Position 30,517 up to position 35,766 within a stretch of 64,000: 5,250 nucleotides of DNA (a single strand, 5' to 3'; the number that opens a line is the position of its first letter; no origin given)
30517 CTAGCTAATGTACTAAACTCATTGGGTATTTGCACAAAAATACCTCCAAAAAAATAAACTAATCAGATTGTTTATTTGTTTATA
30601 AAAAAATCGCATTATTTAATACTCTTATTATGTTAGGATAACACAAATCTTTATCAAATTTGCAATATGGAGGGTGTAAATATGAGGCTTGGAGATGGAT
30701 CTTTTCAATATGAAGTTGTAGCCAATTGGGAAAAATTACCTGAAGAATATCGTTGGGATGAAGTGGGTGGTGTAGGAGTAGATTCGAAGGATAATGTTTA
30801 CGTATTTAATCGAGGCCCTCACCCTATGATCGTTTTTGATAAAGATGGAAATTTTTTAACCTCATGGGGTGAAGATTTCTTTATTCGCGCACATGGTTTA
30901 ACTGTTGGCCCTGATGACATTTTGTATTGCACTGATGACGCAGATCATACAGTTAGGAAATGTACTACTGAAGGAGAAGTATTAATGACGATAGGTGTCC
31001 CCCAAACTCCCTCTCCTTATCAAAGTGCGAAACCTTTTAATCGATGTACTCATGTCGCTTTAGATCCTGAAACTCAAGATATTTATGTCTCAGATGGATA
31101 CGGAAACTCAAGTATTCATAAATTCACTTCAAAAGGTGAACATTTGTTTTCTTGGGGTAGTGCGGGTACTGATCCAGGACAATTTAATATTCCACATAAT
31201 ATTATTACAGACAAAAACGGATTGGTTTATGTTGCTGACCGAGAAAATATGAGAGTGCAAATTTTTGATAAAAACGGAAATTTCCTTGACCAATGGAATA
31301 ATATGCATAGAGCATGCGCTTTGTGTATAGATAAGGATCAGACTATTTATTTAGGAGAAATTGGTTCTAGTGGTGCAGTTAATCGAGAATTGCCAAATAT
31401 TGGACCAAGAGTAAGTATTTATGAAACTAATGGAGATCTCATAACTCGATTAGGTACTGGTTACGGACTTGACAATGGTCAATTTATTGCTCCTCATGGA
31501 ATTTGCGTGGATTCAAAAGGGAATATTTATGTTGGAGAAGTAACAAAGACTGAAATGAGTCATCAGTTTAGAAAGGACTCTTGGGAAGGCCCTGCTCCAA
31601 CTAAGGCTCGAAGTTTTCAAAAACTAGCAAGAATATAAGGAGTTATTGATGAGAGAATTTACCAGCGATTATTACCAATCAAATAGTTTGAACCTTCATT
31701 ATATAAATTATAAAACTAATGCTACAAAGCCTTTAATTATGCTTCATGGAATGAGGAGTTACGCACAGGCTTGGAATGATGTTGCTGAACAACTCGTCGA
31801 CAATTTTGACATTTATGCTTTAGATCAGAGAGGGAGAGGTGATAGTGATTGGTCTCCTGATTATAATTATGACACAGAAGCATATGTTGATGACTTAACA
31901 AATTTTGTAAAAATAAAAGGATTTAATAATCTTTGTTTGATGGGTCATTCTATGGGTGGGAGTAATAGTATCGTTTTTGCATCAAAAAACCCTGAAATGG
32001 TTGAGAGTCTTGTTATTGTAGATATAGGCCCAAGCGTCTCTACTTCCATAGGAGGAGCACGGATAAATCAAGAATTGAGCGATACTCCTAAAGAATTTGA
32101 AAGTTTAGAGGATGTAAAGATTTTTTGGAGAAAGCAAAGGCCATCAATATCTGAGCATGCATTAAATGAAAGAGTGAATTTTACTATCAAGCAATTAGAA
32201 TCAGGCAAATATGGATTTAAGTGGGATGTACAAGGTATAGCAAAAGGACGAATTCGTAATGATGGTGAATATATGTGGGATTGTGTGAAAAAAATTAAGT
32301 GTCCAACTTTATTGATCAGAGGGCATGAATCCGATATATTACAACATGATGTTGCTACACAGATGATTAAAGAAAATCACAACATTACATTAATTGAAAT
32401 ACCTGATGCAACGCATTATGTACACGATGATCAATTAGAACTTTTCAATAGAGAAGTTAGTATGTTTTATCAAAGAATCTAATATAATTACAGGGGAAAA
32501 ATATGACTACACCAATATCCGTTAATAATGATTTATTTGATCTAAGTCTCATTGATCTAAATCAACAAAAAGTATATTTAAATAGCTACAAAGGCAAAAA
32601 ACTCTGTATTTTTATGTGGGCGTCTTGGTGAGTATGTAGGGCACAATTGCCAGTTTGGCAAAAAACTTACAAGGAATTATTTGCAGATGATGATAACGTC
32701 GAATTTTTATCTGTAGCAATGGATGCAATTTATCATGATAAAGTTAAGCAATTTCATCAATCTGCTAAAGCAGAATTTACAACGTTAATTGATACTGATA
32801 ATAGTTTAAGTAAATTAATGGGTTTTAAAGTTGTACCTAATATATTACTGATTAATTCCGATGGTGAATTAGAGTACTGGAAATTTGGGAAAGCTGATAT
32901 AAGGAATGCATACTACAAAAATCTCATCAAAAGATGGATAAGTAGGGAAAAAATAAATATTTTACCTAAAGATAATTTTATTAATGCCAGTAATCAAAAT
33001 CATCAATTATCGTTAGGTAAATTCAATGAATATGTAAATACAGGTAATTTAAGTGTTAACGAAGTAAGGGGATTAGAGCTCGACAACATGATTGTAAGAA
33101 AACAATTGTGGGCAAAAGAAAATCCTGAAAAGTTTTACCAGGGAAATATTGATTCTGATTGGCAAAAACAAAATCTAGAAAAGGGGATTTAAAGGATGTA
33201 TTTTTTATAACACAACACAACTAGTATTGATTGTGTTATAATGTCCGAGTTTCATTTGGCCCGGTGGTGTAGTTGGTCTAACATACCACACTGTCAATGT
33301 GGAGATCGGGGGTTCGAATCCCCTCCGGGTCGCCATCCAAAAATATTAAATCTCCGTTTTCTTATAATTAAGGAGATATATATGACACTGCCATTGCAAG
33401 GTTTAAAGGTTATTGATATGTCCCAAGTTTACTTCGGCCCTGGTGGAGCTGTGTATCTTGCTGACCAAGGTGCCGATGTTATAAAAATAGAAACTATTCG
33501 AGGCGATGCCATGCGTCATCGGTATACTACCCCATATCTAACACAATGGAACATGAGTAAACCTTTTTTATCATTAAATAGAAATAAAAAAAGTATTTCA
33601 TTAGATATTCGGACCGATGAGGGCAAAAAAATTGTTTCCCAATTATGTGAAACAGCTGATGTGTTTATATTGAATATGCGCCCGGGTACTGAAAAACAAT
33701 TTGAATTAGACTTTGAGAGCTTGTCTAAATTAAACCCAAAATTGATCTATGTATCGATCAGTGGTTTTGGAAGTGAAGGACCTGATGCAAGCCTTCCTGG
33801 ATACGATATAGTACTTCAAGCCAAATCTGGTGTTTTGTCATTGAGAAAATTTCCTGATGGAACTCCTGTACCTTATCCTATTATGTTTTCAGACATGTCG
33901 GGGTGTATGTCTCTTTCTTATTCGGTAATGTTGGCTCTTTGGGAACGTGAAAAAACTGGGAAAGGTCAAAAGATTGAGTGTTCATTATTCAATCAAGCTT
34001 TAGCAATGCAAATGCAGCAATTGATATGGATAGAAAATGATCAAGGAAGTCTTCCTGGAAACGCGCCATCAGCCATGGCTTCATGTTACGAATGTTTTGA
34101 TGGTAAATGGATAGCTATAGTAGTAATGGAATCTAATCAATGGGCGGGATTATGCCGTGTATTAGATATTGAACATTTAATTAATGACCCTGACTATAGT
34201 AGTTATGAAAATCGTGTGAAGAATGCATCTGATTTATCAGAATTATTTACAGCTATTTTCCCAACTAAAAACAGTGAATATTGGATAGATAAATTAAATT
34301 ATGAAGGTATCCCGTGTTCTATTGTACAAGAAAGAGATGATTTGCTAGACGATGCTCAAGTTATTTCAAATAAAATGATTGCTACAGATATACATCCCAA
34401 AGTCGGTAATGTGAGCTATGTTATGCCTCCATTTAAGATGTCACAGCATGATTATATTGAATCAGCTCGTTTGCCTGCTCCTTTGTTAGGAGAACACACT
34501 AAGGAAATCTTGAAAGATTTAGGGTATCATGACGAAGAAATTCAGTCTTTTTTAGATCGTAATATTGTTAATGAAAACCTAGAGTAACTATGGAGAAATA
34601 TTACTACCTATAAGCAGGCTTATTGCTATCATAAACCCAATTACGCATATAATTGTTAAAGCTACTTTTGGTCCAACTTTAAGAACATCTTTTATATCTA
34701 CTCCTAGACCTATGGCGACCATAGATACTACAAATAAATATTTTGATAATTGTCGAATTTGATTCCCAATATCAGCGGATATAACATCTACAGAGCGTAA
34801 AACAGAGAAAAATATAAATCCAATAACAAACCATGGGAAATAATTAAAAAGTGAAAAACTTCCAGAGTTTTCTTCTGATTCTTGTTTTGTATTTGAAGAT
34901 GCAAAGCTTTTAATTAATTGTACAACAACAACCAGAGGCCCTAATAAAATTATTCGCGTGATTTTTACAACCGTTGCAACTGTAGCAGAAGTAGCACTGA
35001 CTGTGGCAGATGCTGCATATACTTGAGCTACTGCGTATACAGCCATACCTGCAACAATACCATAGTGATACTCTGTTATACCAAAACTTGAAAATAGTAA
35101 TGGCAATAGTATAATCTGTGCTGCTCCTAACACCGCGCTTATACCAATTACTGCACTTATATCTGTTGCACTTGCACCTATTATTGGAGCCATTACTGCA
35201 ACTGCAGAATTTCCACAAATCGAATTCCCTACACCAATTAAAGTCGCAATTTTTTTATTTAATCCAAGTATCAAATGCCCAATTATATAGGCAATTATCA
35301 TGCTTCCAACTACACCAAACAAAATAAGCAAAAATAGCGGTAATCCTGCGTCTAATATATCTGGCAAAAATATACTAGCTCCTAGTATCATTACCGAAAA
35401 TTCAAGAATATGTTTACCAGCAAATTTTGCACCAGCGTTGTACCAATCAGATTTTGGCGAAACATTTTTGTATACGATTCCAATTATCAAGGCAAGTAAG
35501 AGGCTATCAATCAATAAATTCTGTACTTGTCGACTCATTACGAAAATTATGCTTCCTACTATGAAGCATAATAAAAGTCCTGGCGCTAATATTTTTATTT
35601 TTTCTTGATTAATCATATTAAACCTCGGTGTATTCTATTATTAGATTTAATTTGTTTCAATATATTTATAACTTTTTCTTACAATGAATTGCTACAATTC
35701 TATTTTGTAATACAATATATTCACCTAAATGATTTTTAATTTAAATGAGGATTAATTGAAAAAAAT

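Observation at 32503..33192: In-frame UGA at the active-site Cys position of a TlpA/ResA-like thioredoxin-fold gene: candidate selenoprotein missed by the ORF track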

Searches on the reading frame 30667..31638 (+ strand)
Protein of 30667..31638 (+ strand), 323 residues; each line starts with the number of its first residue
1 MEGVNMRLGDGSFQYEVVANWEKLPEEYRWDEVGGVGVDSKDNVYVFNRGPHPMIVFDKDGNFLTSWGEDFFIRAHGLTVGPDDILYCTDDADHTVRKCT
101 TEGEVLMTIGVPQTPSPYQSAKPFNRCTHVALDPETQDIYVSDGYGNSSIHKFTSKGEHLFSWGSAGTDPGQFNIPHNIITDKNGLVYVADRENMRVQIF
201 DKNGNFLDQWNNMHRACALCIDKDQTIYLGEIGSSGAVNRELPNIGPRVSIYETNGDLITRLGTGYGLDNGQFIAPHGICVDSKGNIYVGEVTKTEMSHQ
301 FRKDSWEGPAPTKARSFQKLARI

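Call 43: search_protein_families(library=ncbifam, proteins=[window:30667-31638:+], max_evalue=0.001)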
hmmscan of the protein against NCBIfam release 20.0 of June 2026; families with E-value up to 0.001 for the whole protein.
window:30667-31638:+ (323 aa): 2 families
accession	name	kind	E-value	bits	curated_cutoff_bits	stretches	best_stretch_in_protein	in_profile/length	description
NF035926.1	scyF_NHL_VPEP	equivalog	1.5e-38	133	350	3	71-213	150-286/376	scytonemin biosynthesis PEP-CTERM protein ScyF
NF047780.1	LIC12708_fam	subfamily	2e-07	30.2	150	1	145-210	153-220/391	LIC_12708 family protein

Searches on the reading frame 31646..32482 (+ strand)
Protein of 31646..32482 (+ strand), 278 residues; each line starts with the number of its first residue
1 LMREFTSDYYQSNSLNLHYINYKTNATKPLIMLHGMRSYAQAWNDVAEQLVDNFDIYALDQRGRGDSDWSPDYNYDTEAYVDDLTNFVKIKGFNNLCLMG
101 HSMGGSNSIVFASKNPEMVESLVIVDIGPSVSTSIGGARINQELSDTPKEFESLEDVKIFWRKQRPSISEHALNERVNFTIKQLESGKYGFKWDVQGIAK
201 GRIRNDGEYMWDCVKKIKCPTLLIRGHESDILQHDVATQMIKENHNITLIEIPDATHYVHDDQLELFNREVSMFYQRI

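Call 43: search_protein_families(library=ncbifam, proteins=[window:31646-32482:+], max_evalue=0.001)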
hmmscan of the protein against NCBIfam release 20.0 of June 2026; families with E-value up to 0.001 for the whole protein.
window:31646-32482:+ (278 aa): 31 families (the best 25 are shown)
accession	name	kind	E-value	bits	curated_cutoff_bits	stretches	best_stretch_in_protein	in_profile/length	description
NF050089.1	i_nPHAscl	equivalog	6.2e-23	81.3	300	1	20-133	9-120/288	intracellular short-chain-length polyhydroxyalkanoate depolymerase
TIGR03695.1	menH_SHCHC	equivalog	1.6e-21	76.9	208.55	1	27-274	2-250/252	2-succinyl-6-hydroxy-2,4-cyclohexadiene-1-carboxylate synthase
NF007954.0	PRK10673.1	equivalog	9.7e-20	70.9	399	1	23-274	12-251/255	esterase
NF045632.1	hydroxlase_HsaD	equivalog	2.9e-17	62.5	400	1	3-275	10-288/290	4,5:9,10-diseco-3-hydroxy-5,9,17-trioxoandrosta-1(10),2-diene-4-oate hydrolase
NF051487.1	bifunc_PcaCD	exception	1.4e-16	60.7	430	1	23-126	168-270/413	bifunctional 4-carboxymuconolactone decarboxylase/3-oxoadipate enol-lactonase PcaCD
NF002938.0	PRK03592.1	equivalog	4.1e-16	59.2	241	1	5-126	10-128/298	haloalkane dehalogenase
TIGR02427.1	protocat_pcaD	equivalog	8e-16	58.2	255.85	1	17-134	2-120/251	3-oxoadipate enol-lactonase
NF011457.0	PRK14875.1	equivalog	2e-15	56.6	307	1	16-274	121-368/372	acetoin dehydrogenase dihydrolipoyllysine-residue acetyltransferase subunit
NF051488.1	bifunc_PcaDC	exception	1.4e-14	54.1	390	1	25-133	10-117/375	bifunctional 3-oxoadipate enol-lactonase/4-carboxymuconolactone decarboxylase PcaDC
TIGR01250.1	pro_imino_pep_2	subfamily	2.1e-14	53.8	167.65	1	19-130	16-132/288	proline iminopeptidase-family hydrolase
NF041759.1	mac_hydro_EstT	equivalog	5.5e-12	45.4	450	2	206-271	208-273/278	macrolide hydrolase EstT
NF002873.0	PRK03204.1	equivalog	2.5e-11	43.5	466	1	4-124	13-131/286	haloalkane dehalogenase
NF045948.1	ProImpepThrmp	equivalog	1.4e-10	41.1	500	1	7-134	4-135/291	proline iminopeptidase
NF052610.1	macro_16_ester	equivalog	3.2e-10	39.8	420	1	207-264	212-269/281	alpha/beta fold macrolide esterase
NF002043.0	PRK00870.1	subfamily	4.2e-10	39.5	265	1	11-276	30-299/302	haloalkane dehalogenase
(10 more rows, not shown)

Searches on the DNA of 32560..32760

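Call 70: search_rna_families(source=window, start=32560, end=32760, threshold=evalue, max_evalue=10)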
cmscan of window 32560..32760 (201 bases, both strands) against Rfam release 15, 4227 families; matches with E-value up to 10: 9.
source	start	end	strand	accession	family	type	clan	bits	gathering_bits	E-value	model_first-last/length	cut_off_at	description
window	32682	32727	+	RF00069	SNORD24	Gene; snRNA; snoRNA; CD-box;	-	18.7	41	0.88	1-76/76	no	Small nucleolar RNA SNORD24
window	32680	32729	+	RF00357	snoR44_J54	Gene; snRNA; snoRNA; CD-box;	CL00069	17.2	48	0.78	1-97/97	no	Small nucleolar RNA R44/J54/Z268 family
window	32681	32720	+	RF00049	SNORD36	Gene; snRNA; snoRNA; CD-box;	CL00051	16.7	30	3.3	1-77/77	no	Small nucleolar RNA SNORD36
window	32687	32760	+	RF01174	snoU43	Gene; snRNA; snoRNA; CD-box;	-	13.8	45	9.6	1-79/79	no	Small nucleolar RNA U43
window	32680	32729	+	RF00266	snoZ17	Gene; snRNA; snoRNA; CD-box;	CL00053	12.9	44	9.9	1-71/71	no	Small nucleolar RNA Z17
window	32681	32727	+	RF00339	snoR60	Gene; snRNA; snoRNA; CD-box;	CL00074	12.8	40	6.8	1-72/72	no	Small nucleolar RNA snoR60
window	32704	32744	-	RF01168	SNORD126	Gene; snRNA; snoRNA; CD-box;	-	12.6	55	8.5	1-77/77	no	Small nucleolar RNA SNORD126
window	32682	32760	+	RF01295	SCARNA7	Gene; snRNA; snoRNA; scaRNA;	-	11.4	65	0.45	1-84/330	3'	Small Cajal body-specific RNA 7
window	32683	32701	+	RF01126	sR41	Gene; snRNA; snoRNA; CD-box;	-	9.3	54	5.3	1-53/53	no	Small nucleolar RNA sR41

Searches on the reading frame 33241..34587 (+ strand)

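Call 18: search_protein_families(library=ncbifam, proteins=[window:33241-34587:+], max_evalue=0.00001)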
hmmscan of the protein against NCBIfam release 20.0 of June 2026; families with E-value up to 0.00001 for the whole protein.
window:33241-34587:+ (448 aa): 7 families
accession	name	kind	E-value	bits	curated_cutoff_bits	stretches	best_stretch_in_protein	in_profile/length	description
NF003809.0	PRK05398.1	subfamily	1.3e-66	224.9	442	2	48-256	1-207/416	formyl-CoA transferase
TIGR03253.1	oxalate_frc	equivalog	2.2e-65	221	504.2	2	51-255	3-205/416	formyl-CoA transferase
NF052585.1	SucGlutTfsCaiB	equivalog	4.7e-65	219.7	750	1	50-429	6-390/394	succinate--glutarate CoA-transferase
NF041294.1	Scnl_mescCoAtase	equivalog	3.7e-56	190.9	700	1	52-425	4-381/381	succinyl-CoA:mesaconate CoA-transferase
NF008511.0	PRK11430.1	equivalog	6.3e-56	190.1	522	1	51-380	9-338/381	CoA:oxalate CoA-transferase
NF002914.1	PRK03525.1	equivalog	3.8e-35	121.6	413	1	51-444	9-398/400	L-carnitine CoA-transferase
TIGR04253.1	mesacon_CoA_iso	equivalog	9.8e-21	74.2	725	1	52-444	3-401/403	2-methylfumaryl-CoA isomerase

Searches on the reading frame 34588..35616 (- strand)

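Call 43: search_protein_families(library=ncbifam, proteins=[window:34588-35616:-], max_evalue=0.001)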
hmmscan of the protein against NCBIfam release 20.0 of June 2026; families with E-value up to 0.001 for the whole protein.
window:34588-35616:- (342 aa): 1 family
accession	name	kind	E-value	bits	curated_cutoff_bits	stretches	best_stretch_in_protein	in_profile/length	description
TIGR00698.1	TIGR00698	subfamily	4.8e-37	127.9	232.6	1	14-333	14-324/335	YeiH family putative sulfate export transporter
